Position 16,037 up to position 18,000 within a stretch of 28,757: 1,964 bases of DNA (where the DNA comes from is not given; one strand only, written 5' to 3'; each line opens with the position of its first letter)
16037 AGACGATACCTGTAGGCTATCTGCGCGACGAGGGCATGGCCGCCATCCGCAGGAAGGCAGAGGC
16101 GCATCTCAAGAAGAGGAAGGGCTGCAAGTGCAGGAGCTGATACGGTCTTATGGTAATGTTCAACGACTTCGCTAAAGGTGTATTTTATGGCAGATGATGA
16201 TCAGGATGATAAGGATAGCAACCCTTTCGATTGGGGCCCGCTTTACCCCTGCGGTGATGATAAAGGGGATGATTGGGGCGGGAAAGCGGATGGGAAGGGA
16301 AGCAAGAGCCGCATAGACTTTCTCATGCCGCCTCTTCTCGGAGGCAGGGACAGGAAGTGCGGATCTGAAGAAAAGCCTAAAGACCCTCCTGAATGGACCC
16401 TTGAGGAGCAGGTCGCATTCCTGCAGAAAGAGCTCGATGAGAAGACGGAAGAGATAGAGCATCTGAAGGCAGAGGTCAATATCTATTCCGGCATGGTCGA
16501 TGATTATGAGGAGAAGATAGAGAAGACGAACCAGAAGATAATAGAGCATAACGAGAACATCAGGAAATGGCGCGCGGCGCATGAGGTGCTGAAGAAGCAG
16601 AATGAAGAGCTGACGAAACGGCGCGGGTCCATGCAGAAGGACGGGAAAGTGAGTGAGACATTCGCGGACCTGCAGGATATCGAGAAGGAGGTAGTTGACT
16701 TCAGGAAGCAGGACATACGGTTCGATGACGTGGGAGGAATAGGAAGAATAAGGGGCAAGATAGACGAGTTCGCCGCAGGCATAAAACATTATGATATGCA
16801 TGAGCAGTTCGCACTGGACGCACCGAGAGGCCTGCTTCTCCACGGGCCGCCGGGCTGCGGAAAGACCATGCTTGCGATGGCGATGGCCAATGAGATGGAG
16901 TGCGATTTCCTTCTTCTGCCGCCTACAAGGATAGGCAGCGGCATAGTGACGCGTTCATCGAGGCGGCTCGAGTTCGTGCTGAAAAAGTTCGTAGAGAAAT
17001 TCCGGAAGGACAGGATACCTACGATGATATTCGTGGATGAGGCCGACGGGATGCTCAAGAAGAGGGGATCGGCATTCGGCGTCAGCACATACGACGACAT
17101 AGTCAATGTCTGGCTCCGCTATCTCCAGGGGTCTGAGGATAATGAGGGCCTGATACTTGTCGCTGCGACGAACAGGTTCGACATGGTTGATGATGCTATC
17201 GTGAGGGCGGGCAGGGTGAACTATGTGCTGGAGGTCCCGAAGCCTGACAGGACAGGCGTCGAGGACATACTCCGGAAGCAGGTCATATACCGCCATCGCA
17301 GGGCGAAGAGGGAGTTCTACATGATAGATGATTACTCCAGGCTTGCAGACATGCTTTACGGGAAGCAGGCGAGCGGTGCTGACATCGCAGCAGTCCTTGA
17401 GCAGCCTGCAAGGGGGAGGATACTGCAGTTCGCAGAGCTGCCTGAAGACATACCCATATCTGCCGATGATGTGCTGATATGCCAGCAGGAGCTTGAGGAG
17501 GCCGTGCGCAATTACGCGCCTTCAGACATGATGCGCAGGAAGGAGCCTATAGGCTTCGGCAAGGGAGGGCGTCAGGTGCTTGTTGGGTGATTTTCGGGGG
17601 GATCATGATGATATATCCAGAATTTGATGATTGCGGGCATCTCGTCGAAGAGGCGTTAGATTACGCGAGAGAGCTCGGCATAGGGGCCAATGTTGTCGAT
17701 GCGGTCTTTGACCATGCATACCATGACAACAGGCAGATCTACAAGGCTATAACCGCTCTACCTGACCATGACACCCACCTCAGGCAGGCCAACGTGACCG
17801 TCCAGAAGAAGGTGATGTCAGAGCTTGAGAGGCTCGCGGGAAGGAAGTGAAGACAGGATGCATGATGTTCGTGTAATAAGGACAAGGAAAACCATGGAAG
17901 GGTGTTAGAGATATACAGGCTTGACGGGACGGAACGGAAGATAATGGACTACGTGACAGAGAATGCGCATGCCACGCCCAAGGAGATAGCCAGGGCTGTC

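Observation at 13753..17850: Three-gene module: Mre11-like phosphoesterase homolog with lost metal ligands and a huge coiled-coil insertion, a coiled-coil AAA+ ATPase, and an 81-aa protein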

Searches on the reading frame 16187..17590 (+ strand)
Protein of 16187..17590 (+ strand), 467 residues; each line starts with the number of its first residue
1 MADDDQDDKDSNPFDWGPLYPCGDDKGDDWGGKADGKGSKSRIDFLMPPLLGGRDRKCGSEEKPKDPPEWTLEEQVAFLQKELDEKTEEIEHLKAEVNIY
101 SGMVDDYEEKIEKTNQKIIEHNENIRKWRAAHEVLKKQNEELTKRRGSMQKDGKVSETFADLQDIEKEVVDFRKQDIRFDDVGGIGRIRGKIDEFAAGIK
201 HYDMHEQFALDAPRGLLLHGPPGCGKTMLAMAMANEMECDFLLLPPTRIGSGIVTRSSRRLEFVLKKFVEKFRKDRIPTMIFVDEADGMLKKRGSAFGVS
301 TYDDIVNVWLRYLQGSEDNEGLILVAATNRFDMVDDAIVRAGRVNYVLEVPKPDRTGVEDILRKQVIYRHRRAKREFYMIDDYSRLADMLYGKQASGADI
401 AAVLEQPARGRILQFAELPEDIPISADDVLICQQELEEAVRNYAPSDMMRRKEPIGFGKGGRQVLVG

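Call 4: search_protein_families(library=pfam, proteins=[window:16187-17590:+], max_evalue=0.1)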
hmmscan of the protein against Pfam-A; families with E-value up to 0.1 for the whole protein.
window:16187-17590:+ (467 aa): 25 families
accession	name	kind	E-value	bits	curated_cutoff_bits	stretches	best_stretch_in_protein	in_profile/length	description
PF00004.35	AAA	-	1.3e-24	87.5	21.2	1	216-351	1-130/131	ATPase family associated with various cellular activities (AAA)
PF05496.18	RuvB_N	-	0.00011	22.4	27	1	216-241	36-61/159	Holliday junction DNA helicase RuvB P-loop domain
PF13191.12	AAA_16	-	0.00015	22.7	32.6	1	208-237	19-48/167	AAA ATPase domain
PF06068.19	TIP49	-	0.00028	20.6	23.8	1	212-241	49-78/347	TIP49 P-loop domain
PF07728.20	AAA_5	-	0.00037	20.9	22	1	216-241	2-28/139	AAA domain (dynein-related subfamily)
PF12329.13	TMF_DNA_bd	-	0.00048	20.5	35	1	79-145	3-69/74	TATA element modulatory factor 1 DNA binding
PF13401.12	AAA_22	-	0.00061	20.5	27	1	215-238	7-30/130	AAA domain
PF24883.2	NPHP3_N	-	0.0017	19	24.8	1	214-238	23-47/164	Nephrocystin 3, N-terminal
PF06401.16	Alpha-2-MRAP_C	-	0.0022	18.5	24.3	1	70-169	11-109/213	Alpha-2-macroglobulin RAP, C-terminal domain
PF01078.27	Mg_chelatase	-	0.0049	16.7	20.3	1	215-234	24-43/207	Magnesium chelatase, subunit ChlI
PF00910.28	RNA_helicase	-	0.006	17.5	21.5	1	217-242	2-27/105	RNA helicase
PF13086.12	AAA_11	-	0.0065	16.7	27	1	208-237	12-41/257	AAA domain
PF20720.3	nSTAND3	-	0.0067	16.6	27.2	1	210-237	14-41/155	Novel STAND NTPase 3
PF13671.12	AAA_33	-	0.0078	17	27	1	216-242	2-28/143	AAA domain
PF00005.33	ABC_tran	-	0.0079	17.2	25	0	214-238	12-36/137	ABC transporter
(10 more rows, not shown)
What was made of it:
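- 16187..17590 (+): Gene for a single-ring classic-clade AAA ATPase. It has an acidic N-terminus, a coiled coil (residues about 70-175; nt 16394-16711), Walker A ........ (16844-16867), Walker B FVDEAD (17030-17047), a degenerate pore loop 1 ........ (16934-16957), Arg fingers VRAGRV (17201-17218) and a C-terminal PIGFG (17546-17560). Pfam AAA E 1.3e-24 (call 4).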

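Call 6: search_protein_families(library=ncbifam, proteins=[window:16187-17590:+], max_evalue=0.1)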
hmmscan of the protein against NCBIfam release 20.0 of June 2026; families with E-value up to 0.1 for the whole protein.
window:16187-17590:+ (467 aa): 56 families (the best 25 are shown)
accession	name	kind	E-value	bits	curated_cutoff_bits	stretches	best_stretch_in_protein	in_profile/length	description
NF003069.1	PRK03992.1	subfamily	2.7e-38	132.1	500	1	72-405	27-346/379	proteasome-activating nucleotidase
TIGR01243.1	CDC48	subfamily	1.8e-36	125.7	802.65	1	174-413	447-674/733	CDC48 family AAA ATPase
NF047748.1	PrtsmActNtasePan1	equivalog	1.1e-34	120.1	750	1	129-404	95-362/405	proteasome-activating nucleotidase Pan1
TIGR03689.1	pup_AAA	equivalog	1.5e-33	116.4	504.75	1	101-367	106-379/512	proteasome ATPase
TIGR01242.2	TIGR01242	subfamily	9.6e-33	113.6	500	1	72-404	10-328/362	proteasome-activating nucleotidase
NF047747.1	PrtsmActNtasePan2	equivalog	1.1e-32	113.7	700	1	76-403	53-364/397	proteasome-activating nucleotidase Pan2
TIGR01241.2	FtsH_fam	equivalog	1.1e-29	103.7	600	1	154-405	136-376/598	ATP-dependent zinc metalloprotease FtsH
NF041006.2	cell_div_CdvC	equivalog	6.4e-27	94.4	650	1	141-404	63-315/370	cell division protein CdvC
NF042959.1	IteA_antiphage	equivalog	1.5e-24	86.9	510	1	99-417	10-310/367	anti-phage ATPase IteA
NF008004.0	PRK10733.1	equivalog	3.5e-24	84.8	1008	1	177-365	149-334/644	ATP-dependent zinc metalloprotease FtsH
NF003229.0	PRK04195.1-5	equivalog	4.1e-07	29.1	280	1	213-299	44-124/413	replication factor C large subunit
NF003230.0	PRK04195.1-6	equivalog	4.1e-05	22.4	441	1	211-242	37-68/494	replication factor C large subunit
TIGR00763.1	lon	equivalog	0.00013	20.6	608.05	1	69-242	230-382/795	endopeptidase La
TIGR00635.1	ruvB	equivalog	0.00014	21.1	299.05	1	215-240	32-57/305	Holliday junction branch migration DNA helicase RuvB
NF000868.0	PRK00080.1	equivalog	0.00021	20.3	282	1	216-241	54-79/330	Holliday junction branch migration DNA helicase RuvB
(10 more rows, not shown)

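Call 7: search_protein_families(library=padloc, proteins=[window:16187-17590:+], max_evalue=0.1)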
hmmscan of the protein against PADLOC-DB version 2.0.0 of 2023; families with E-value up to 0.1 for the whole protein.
window:16187-17590:+ (467 aa): 24 families
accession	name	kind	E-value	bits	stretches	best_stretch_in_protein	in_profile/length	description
PDLC02196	IetA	-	5.7e-25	86.5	1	97-415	8-305/374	-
PDLC02195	IetA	-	7.9e-19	66.2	1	188-425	112-330/395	-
PDLC04232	IetA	-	2.1e-18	64.8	1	109-414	20-299/330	-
PDLC00915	TRIP13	-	5.4e-13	47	1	216-366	66-224/302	TRIP13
PDLC00914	TRIP13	-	1.4e-11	42.4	1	213-366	71-231/302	TRIP13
PDLC04231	IetA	-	8e-08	30.4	1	215-354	119-248/262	-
PDLC04140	mad8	-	3.5e-06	24.8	1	212-404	26-217/314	mads_8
PDLC00006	DruC1|DruC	-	0.00011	18.8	1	71-180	172-279/626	Unknown function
PDLC03859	LmuB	-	0.00027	18.3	1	58-203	337-462/611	-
PDLC00550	JetC2|JetC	-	0.00028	16.7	1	73-174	319-420/1355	DUF3584 domain; MukB-like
PDLC03924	MkoC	-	0.00042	16.5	1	68-150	401-483/1136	-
PDLC03863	LmuB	-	0.001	15.8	1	70-169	337-437/610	-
PDLC02372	Nhi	-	0.0011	15.8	1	216-291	202-277/470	-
PDLC04890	PDC-S06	-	0.002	14.8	1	71-138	329-395/732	-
PDLC03865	LmuB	-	0.0035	13.6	1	75-167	410-501/1007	-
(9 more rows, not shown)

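Call 8: search_protein_families(library=phrogs, proteins=[window:16187-17590:+], max_evalue=0.1)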
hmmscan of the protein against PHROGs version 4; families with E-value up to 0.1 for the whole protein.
window:16187-17590:+ (467 aa): 37 families (the best 25 are shown)
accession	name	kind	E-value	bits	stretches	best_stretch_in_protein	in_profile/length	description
phrog_3757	-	unknown function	3.1e-31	110.1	1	99-416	10-312/367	-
phrog_30773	-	unknown function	1.6e-27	97.1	1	172-366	155-347/666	-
phrog_8638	-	unknown function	5.2e-19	69.3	1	162-405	256-487/568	-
phrog_9172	-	unknown function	1.1e-16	61.8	1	214-405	108-294/509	-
phrog_10401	-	other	4.5e-14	53.1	1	207-361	457-595/667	ATPase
phrog_7485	-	unknown function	5.8e-12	46.3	1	188-364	205-373/430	-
phrog_168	-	DNA, RNA and nucleotide metabolism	1.1e-07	32.9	1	215-289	44-112/314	clamp loader of DNA polymerase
phrog_50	-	DNA, RNA and nucleotide metabolism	5.2e-07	30.1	1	207-237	362-393/570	DnaC-like helicase loader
phrog_10440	-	unknown function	9.2e-07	28.7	1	213-369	232-367/483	-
phrog_5846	-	DNA, RNA and nucleotide metabolism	1.4e-06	28.8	1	212-292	36-109/380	clamp loader of DNA polymerase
phrog_11838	-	DNA, RNA and nucleotide metabolism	7.7e-06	26.3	1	202-293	36-114/420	clamp loader of DNA polymerase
phrog_249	-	moron, auxiliary metabolic gene and host takeover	0.00092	19.6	1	84-242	22-156/380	porphyrin biosynthesis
phrog_2376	-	other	0.0011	19.4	1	211-369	72-208/363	ATPase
phrog_170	-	other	0.0015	19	1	215-235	92-112/323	PhoH-like phosphate starvation-inducible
phrog_3277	-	DNA, RNA and nucleotide metabolism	0.0029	18.4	1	211-237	8-34/168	DnaC-like helicase loader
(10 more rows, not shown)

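Call 36: search_solved_structures(query=window:16187-17590:+, max_evalue=0.00001, show_alignments=1)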
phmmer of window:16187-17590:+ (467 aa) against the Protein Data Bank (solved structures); distinct sequences matched with E-value up to 0.00001: 272 (the best 60 are shown).
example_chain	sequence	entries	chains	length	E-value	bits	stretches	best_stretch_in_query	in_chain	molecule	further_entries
5vc7_A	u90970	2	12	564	6.2e-60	206.8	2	177-448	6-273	VCP-like ATPase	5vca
5g4g_A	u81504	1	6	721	8.8e-60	206.3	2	174-448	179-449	VCP-LIKE ATPASE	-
5g4f_A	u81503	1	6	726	9e-60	206.3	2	174-448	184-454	VCP-LIKE ATPASE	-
9ox9_A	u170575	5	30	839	1.4e-55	192.5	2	175-366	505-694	vesicle-fusing ATPase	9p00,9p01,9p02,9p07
6oaa_B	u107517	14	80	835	1.7e-54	188.9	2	175-366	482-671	Cell division control protein 48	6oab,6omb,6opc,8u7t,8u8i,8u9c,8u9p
8dar_A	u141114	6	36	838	1.7e-54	188.9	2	175-366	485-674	Cell division control protein 48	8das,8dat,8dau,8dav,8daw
7rlb_A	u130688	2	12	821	3e-54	188.1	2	176-365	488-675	Transitional endoplasmic reticulum ATPase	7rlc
6oa9_A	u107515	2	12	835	4.1e-54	187.6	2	175-366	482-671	Cell division control protein 48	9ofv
7rlf_A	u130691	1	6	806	4.6e-54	187.5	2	168-365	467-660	Transitional endoplasmic reticulum ATPase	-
7rld_A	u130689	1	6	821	4.9e-54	187.4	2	169-365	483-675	Transitional endoplasmic reticulum ATPase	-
1r7r_A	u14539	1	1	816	5.4e-54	187.3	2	176-365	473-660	Transitional endoplasmic reticulum ATPase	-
7rlj_A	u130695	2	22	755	5.9e-54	187.1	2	176-365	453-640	Transitional endoplasmic reticulum ATPase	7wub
8yka_A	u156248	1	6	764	6e-54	187.1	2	176-365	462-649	Transitional endoplasmic reticulum ATPase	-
5c18_A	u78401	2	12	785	6.2e-54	187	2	176-404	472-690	Transitional endoplasmic reticulum ATPase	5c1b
7rlh_A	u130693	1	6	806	6.6e-54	187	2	176-365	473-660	Transitional endoplasmic reticulum ATPase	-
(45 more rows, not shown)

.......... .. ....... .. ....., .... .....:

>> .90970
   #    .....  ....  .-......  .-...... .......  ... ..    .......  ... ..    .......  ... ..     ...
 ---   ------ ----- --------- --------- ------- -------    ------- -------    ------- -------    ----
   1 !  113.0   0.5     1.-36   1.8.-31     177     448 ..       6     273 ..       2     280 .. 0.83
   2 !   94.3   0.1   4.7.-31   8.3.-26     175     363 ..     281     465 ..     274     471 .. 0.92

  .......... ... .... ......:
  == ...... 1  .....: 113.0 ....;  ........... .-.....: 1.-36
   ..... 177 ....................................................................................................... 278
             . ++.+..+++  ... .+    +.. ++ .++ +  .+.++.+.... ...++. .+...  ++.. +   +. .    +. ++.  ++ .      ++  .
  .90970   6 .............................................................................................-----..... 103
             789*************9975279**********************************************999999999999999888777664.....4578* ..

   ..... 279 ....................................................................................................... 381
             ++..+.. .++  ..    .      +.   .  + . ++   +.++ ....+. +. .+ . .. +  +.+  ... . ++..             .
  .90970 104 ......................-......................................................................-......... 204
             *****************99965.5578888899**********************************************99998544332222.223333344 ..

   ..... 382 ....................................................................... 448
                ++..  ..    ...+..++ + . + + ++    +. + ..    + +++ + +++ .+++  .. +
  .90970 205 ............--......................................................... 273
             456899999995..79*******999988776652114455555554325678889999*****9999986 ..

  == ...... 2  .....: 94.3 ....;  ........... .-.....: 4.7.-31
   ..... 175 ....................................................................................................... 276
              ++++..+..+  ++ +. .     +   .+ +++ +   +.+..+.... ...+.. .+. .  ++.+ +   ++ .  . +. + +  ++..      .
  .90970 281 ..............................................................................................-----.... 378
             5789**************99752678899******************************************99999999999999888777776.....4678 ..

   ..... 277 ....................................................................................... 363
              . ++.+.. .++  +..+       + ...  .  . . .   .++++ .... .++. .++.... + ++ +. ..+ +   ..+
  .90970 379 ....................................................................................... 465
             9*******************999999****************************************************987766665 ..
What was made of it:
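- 16187..17590 (+): The best solved relatives are the VAT/CDC48 D1 and D2 domains (call 36).
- Closest known: PAN / VAT-CDC48 archaeal AAA unfoldases. Same: Classic-clade AAA domain: best PDB hits are VAT D1/D2, E 6e-60 (call 36).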

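Call 62: find_homologous_proteins(query=window:16187-17590:+, max_evalue=1e-30)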
Query window:16187-17590:+ (467 aa): 1872 proteins with E <= 1e-30 among 8000 candidates; the best 120 are listed.
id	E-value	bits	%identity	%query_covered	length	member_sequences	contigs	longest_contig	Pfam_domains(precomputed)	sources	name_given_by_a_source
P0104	0.0e+0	1064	100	100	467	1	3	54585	PF00004.36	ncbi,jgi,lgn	-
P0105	5.1e-199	680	76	84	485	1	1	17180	PF00004.36,PF24161.2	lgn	-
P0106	1.1e-92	330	43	75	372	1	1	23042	PF00004.36,PF13401.13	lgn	-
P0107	3.2e-92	328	45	70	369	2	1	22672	PF00004.36,PF13401.13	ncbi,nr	ncbi:ATP-binding protein [Candidatus Woesearchaeota archaeon]|nr:ATP-binding protein [Candidatus Woe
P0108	2.5e-90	322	45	72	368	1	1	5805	PF00004.36,PF13401.13,PF13238.13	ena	-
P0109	6.5e-86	307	46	72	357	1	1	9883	PF06068.20,PF00004.36,PF13401.13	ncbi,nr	ncbi:ATP-binding protein [Candidatus Woesearchaeota archaeon]|nr:ATP-binding protein [Candidatus Woe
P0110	5.2e-85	304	45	75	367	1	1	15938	PF00004.36,PF13401.13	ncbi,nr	ncbi:ATP-binding protein [Candidatus Woesearchaeota archaeon]|nr:ATP-binding protein [Candidatus Woe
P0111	6.4e-83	298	46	70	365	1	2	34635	PF12775.14,PF00004.36,PF13401.13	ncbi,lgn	-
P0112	1.6e-82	296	45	71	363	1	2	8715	PF13521.13,PF00004.36,PF13401.13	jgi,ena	-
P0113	2.0e-82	296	47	65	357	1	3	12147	PF13521.13,PF00004.36,PF13401.13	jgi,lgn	jgi:SpoVK/Ycf46/Vps4 family AAA+-type ATPase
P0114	6.6e-80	288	49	61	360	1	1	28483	PF00004.36,PF13401.13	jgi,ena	-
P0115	1.2e-79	287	45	73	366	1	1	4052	PF00004.36,PF13401.13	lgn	-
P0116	8.0e-79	284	45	70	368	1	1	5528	PF00004.36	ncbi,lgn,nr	ncbi:ATP-binding protein [Candidatus Woesearchaeota archaeon]|nr:ATP-binding protein [Candidatus Woe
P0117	3.2e-75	272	45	69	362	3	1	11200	PF00004.36,PF13401.13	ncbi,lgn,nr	ncbi:ATP-binding protein [Candidatus Woesearchaeota archaeon]|nr:ATP-binding protein [Candidatus Woe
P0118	1.5e-74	270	46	61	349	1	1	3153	PF00004.36,PF13401.13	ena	-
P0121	1.1e-63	234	41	65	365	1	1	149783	PF00004.36,PF13238.13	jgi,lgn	jgi:transitional endoplasmic reticulum ATPase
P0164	4.0e-59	219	34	72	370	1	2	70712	PF00004.36,PF13238.13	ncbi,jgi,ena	-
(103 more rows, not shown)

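Call 75: find_encoding_contigs(protein=P0164, flank=8000, max_places=2)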
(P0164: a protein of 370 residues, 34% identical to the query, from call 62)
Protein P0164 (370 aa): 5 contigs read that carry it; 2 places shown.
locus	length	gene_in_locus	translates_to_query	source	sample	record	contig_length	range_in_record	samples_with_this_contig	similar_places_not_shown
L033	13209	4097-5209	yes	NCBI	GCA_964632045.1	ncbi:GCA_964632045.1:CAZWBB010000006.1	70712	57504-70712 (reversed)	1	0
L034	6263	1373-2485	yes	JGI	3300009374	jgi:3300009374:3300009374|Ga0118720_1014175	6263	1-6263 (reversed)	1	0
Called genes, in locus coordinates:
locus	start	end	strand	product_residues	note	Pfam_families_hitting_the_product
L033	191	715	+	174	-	-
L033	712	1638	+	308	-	PF13365:Trypsin_2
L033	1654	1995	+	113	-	-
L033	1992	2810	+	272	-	-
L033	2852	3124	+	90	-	-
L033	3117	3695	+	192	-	-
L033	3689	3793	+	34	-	-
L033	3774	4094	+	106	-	-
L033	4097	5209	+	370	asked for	PF13238:AAA_18 (faint), PF00004:AAA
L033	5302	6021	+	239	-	-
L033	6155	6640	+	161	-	PF13404:HTH_AsnC-type (weak), PF13412:HTH_24 (weak)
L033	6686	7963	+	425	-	-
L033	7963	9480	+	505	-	PF02878:PGM_PMM_I, PF02879:PGM_PMM_II, PF02880:PGM_PMM_III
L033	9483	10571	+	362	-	PF00044:Gp_dh_N, PF02800:Gp_dh_C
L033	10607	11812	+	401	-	-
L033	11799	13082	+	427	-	PF03952:Enolase_N, PF00113:Enolase_C, PF13378:MR_MLE_C (weak), PF07476:MAAL_C (faint)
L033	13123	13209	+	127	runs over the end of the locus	-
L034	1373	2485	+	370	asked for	PF13238:AAA_18 (faint), PF00004:AAA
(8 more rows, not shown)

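Call 76: find_encoding_contigs(protein=P0121, flank=8000, max_places=1)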
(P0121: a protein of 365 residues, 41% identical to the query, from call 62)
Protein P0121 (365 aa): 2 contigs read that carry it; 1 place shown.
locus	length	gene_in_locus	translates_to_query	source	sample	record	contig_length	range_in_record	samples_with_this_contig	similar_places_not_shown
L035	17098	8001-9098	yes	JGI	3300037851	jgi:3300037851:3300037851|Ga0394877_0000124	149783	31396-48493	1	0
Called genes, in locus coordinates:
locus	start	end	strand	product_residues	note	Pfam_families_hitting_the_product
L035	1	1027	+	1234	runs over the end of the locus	-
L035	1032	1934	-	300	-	PF04014:MazE_antitoxin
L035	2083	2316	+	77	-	-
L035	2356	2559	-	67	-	-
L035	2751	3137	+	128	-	PF00571:CBS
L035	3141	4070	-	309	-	PF01048:PNP_UDP_1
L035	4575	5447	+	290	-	PF13365:Trypsin_2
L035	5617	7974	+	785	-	-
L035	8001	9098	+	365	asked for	PF13238:AAA_18 (faint), PF00004:AAA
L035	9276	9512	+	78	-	-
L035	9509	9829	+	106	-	-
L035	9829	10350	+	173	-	PF13412:HTH_24 (weak)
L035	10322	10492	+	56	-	-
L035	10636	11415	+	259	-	-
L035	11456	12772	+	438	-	PF01841:Transglut_core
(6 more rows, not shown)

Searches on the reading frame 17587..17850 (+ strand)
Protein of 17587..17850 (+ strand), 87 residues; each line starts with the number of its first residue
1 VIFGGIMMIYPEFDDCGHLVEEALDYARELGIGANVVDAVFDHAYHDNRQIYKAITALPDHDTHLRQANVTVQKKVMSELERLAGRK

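Call 4: search_protein_families(library=pfam, proteins=[window:17587-17850:+], max_evalue=0.1)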
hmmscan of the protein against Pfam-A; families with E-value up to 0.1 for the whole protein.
window:17587-17850:+ (87 aa): 1 family
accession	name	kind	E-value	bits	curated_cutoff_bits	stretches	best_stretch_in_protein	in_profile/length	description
PF14542.12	Acetyltransf_CG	-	0.069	13.7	30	0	29-51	38-60/80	GCN5-related N-acetyl-transferase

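Call 6: search_protein_families(library=ncbifam, proteins=[window:17587-17850:+], max_evalue=0.1)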
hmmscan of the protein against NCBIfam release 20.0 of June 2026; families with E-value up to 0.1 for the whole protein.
window:17587-17850:+ (87 aa): 0 families

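Call 7: search_protein_families(library=padloc, proteins=[window:17587-17850:+], max_evalue=0.1)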
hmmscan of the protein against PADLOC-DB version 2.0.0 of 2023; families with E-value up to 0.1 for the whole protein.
window:17587-17850:+ (87 aa): 0 families

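Call 8: search_protein_families(library=phrogs, proteins=[window:17587-17850:+], max_evalue=0.1)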
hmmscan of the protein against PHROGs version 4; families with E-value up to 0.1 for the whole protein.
window:17587-17850:+ (87 aa): 0 families

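Call 80: list_cluster_members(proteins=[P0001, P0104, window:17587-17850:+])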
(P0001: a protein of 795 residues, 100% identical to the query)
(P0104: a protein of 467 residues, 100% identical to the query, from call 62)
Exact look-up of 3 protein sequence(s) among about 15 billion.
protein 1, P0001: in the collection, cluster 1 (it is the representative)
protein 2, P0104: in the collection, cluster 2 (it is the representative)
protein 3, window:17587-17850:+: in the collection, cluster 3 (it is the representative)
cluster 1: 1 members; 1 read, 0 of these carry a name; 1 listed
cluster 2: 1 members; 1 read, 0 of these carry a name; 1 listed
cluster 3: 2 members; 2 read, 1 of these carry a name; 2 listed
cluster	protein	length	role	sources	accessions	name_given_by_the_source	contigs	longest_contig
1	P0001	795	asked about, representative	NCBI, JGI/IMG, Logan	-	-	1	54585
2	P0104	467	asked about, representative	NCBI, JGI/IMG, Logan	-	-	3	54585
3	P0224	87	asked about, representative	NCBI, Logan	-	-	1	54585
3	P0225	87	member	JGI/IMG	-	hypothetical protein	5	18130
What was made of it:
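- Checked: Public gene calls use 467 aa and 87 aa (call 80).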
